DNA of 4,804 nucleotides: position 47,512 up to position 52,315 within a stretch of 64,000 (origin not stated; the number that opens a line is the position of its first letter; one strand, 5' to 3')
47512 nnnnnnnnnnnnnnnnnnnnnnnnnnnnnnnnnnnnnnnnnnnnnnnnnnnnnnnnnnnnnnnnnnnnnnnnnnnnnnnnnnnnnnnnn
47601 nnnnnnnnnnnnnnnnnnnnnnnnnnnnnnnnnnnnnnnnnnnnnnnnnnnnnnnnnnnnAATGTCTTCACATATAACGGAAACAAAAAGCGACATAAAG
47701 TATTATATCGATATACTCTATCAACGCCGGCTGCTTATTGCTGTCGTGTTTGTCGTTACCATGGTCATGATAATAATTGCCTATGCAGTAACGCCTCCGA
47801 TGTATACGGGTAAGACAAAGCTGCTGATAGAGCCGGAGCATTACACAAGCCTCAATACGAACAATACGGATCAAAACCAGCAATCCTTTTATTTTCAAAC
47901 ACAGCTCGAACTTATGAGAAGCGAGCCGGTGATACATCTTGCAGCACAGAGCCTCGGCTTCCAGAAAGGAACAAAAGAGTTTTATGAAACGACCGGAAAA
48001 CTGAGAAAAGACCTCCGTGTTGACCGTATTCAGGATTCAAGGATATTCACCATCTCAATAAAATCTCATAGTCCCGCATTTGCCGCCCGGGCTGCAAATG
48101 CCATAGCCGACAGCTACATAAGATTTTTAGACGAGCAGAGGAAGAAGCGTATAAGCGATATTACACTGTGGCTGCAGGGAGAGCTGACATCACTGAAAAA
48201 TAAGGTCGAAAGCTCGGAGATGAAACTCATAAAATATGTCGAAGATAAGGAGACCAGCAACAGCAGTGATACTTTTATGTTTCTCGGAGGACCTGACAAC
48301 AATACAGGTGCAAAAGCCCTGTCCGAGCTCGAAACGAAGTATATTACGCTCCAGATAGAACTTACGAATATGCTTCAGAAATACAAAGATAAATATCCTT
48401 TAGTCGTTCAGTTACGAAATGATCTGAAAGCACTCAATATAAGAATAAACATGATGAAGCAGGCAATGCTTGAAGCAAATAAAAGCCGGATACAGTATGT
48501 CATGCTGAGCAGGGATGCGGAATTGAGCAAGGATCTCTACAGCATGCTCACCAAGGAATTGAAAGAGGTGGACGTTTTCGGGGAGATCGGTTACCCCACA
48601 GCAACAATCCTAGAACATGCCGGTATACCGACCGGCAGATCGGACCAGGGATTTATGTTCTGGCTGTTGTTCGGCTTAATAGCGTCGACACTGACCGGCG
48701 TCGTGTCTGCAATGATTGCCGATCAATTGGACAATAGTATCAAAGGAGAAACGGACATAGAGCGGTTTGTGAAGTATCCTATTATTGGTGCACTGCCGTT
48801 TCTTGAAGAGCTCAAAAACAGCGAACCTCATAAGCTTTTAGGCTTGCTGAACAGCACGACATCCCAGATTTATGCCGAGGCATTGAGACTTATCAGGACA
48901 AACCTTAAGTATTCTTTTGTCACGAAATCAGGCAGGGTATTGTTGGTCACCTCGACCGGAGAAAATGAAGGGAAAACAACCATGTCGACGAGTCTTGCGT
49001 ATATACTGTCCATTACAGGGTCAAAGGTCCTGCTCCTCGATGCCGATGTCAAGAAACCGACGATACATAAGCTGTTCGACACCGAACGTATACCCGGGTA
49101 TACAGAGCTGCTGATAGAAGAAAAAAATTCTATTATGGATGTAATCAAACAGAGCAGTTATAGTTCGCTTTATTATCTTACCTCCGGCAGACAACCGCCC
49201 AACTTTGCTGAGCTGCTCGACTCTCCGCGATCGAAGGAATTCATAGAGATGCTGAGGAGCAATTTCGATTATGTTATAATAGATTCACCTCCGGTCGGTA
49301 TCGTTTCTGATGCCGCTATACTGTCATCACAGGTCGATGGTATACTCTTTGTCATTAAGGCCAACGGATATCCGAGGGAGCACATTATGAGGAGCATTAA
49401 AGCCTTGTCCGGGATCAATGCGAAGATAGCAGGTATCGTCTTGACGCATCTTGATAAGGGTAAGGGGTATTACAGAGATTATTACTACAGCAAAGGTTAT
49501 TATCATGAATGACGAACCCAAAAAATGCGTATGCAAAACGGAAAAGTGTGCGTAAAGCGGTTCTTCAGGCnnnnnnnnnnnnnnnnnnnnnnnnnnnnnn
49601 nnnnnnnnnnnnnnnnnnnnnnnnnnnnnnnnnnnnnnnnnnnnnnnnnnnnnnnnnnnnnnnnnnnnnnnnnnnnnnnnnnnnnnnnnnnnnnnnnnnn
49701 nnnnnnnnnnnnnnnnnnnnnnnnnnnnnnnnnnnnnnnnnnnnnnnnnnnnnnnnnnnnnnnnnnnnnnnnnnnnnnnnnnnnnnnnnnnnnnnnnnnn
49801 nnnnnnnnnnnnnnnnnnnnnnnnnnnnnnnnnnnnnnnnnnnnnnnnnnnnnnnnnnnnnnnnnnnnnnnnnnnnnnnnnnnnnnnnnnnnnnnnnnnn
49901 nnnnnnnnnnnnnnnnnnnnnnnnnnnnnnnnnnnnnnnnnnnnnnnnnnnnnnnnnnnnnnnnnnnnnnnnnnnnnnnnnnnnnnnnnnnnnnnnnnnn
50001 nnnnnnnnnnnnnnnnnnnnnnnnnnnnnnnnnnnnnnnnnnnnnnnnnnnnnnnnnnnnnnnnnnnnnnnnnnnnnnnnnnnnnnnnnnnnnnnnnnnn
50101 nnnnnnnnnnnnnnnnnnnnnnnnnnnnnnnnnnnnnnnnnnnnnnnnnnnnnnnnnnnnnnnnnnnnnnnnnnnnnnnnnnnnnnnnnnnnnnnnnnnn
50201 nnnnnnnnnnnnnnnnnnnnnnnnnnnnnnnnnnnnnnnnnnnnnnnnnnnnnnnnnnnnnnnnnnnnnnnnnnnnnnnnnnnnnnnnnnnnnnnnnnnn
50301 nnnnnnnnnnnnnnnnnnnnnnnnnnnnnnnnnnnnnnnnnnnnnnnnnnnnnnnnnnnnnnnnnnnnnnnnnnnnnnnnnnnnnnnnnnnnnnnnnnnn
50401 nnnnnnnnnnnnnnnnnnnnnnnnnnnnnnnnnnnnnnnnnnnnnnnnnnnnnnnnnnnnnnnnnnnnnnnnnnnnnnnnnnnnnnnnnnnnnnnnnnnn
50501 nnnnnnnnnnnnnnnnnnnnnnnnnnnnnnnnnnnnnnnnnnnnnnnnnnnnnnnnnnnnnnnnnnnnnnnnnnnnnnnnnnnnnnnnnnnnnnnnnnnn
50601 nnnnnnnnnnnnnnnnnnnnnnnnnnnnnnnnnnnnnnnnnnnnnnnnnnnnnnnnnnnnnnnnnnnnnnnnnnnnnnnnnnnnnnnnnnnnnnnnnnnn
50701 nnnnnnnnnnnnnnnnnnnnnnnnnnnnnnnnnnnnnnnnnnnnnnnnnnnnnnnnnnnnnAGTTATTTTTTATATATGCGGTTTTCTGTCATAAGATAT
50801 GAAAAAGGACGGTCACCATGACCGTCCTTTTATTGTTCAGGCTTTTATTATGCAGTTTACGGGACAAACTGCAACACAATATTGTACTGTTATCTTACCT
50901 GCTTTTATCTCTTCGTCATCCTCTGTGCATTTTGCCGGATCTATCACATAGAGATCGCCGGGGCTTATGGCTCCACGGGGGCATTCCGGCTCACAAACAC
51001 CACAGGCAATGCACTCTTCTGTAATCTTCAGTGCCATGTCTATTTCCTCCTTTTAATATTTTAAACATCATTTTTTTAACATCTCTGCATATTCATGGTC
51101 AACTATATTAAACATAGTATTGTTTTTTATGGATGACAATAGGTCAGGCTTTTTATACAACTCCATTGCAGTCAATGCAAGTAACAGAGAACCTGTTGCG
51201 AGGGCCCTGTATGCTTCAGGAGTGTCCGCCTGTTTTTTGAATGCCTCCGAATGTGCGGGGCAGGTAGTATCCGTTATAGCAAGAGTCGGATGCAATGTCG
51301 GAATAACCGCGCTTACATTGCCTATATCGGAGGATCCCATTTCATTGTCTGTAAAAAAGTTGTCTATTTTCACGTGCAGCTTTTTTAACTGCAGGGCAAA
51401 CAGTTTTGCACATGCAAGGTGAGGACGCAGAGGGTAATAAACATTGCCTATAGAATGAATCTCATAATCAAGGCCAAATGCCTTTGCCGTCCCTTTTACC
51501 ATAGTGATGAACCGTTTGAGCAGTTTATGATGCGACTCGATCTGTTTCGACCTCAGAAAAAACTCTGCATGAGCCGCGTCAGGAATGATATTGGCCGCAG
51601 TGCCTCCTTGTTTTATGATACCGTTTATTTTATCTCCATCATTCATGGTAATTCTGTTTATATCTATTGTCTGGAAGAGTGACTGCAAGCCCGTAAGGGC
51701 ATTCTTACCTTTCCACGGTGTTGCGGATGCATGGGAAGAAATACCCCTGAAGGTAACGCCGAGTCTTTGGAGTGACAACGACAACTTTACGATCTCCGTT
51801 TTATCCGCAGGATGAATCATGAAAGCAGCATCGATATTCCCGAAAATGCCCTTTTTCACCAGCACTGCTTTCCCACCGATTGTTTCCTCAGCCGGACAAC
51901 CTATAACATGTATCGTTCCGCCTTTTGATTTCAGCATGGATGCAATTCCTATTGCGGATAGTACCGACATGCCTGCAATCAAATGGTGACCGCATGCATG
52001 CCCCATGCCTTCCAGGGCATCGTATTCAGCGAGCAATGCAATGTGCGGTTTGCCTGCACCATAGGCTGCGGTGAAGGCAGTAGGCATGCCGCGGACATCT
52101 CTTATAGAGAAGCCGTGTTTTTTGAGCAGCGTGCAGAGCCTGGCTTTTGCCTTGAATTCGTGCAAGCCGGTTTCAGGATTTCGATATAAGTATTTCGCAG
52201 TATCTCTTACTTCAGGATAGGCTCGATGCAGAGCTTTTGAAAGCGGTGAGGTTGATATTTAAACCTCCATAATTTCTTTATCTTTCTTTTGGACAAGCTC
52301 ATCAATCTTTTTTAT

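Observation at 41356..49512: Candidate undescribed surface-assembly/export locus: novel secreted proteins, two CsgG/LpoB-fold lipoproteins, an OM barrel and Wza/Wzc, with no polymer-synthesis genes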

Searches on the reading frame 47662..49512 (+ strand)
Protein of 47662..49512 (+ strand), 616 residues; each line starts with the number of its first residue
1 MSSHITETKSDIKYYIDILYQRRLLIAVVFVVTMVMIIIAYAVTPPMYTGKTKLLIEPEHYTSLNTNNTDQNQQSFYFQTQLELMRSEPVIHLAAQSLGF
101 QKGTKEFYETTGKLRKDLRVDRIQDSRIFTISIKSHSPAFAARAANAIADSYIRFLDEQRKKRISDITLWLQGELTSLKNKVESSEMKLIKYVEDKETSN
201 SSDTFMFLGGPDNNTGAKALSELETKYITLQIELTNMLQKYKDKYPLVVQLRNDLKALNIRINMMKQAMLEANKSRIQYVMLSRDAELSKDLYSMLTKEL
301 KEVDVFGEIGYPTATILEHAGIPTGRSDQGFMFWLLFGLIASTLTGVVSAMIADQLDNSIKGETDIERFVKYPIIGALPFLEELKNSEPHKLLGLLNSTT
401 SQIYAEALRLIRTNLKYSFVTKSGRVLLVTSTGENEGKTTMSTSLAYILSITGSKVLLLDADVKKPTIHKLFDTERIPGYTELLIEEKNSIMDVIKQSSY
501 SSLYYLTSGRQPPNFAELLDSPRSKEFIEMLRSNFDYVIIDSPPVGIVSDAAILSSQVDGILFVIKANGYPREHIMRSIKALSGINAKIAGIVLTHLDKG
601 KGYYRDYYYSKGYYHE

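Call 3: search_protein_families(library=pfam, proteins=[window:47662-49512:+], max_evalue=0.1)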
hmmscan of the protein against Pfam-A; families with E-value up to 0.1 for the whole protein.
window:47662-49512:+ (616 aa): 10 families
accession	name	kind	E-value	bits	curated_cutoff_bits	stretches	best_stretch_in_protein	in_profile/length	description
PF13614.12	AAA_31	-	4.8e-13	49.9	27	1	437-580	14-162/177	AAA domain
PF01656.29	CbiA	-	1.8e-10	41.3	25.4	1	428-600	2-86/125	CobQ/CobB/MinD/ParA nucleotide binding domain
PF10609.15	ParA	-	5.6e-10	39.5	27.1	1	425-593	4-171/246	NUBPL iron-transfer P-loop NTPase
PF02706.20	Wzz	-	0.00012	22.7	25.5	1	12-93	5-86/91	Chain length determinant protein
PF13500.12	AAA_26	-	0.00026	21.4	27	0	425-455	1-31/198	AAA domain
PF02374.21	ArsA_ATPase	-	0.00047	19.9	24.3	1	437-463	13-39/305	Anion-transporting ATPase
PF11626.13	Rap1_C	-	0.031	14.8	24.2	1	566-603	3-40/84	TRF2-interacting telomeric protein/Rap1 - C terminal domain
PF17590.7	DUF5488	-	0.036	14.3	25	0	525-564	25-64/70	Family of unknown function (DUF5488)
PF15960.10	DUF4763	-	0.042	13.5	30.1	1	173-274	48-148/236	Domain of unknown function (DUF4763)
PF13807.11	GNVR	-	0.049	14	27.7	0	278-349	5-76/82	G-rich domain on putative tyrosine kinase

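Call 4: search_protein_families(library=ncbifam, proteins=[window:47662-49512:+], max_evalue=0.1)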
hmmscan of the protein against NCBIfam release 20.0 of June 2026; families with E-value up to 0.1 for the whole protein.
window:47662-49512:+ (616 aa): 24 families
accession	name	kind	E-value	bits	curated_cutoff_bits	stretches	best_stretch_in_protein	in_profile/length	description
TIGR01005.1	eps_transp_fam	subfamily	2.8e-54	184.5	411.7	4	401-606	523-728/754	exopolysaccharide transport protein family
TIGR01007.1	eps_fam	subfamily_domain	1.6e-47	161.7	108.05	1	407-609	2-202/204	polysaccharide biosynthesis tyrosine autokinase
NF008568.0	PRK11519.1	equivalog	2e-36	125.4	1068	1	114-612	214-714/720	tyrosine-protein kinase Wzc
NF007350.0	PRK09841.1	equivalog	1.3e-34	119.4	1248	2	402-611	509-717/726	tyrosine-protein kinase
TIGR03018.1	pepcterm_TyrKin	hypoth_equivalog_domain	8.9e-33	113.4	230.65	1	402-594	9-206/207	XrtA-associated tyrosine autokinase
TIGR03029.1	EpsG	equivalog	3.2e-26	92.1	313.8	1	390-595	71-273/274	chain length determinant protein tyrosine kinase EpsG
TIGR03017.1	EpsF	equivalog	1.6e-20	73.3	422.75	2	14-201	5-206/444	chain length determinant protein EpsF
TIGR01006.1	polys_exp_MPA1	subfamily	1.5e-13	50.7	296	2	10-150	8-142/226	CspC family polysaccharide chain length determinant protein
TIGR03007.1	pepcterm_ChnLen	equivalog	2e-13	49.4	278.85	3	271-390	349-472/498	XrtA system polysaccharide chain length determinant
TIGR01968.1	minD_bact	equivalog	1.2e-10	41.2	212.9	1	425-551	2-127/261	septum site-determining protein MinD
TIGR01969.1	minD_arch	subfamily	1.2e-09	37.7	201.75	1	427-597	3-170/251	cell division ATPase MinD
NF041546.1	ParA_partition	equivalog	2.3e-08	33.8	180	2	437-464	12-39/203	ParA family partition ATPase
NF041136.1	MrpORP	equivalog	1e-07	31.6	450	1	425-593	6-174/365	iron-sulfur cluster carrier protein MrpORP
TIGR01010.1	BexC_CtrB_KpsE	subfamily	6.6e-06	25.5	437.5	1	115-294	119-295/362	polysaccharide export inner-membrane protein, BexC/CtrB/KpsE family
NF053622.1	ATPseBagAMYCTU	equivalog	8.6e-06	25.4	400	1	425-485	8-65/325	ATPase BagA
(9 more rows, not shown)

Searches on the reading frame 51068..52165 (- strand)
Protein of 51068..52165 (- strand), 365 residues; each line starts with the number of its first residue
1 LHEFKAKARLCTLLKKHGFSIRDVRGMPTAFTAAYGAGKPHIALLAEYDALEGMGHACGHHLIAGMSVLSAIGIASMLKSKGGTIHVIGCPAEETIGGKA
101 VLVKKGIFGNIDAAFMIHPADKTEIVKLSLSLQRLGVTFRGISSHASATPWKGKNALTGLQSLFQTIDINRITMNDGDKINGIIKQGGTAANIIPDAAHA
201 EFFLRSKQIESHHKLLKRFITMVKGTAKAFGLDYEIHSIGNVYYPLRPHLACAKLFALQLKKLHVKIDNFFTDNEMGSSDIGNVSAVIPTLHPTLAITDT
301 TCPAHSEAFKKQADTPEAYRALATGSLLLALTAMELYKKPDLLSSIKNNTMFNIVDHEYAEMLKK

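Call 19: search_protein_families(library=pfam, proteins=[window:51068-52165:-], max_evalue=0.00001)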
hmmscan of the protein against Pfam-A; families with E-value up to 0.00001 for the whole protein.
window:51068-52165:- (365 aa): 2 families
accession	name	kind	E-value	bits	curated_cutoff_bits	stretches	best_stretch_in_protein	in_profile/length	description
PF01546.33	Peptidase_M20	-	3.5e-10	40.6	24.6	1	52-323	25-201/206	Peptidase family M20/M25/M40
PF07687.19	M20_dimer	-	6.6e-09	36.1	21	1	137-227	11-103/107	Peptidase dimerisation domain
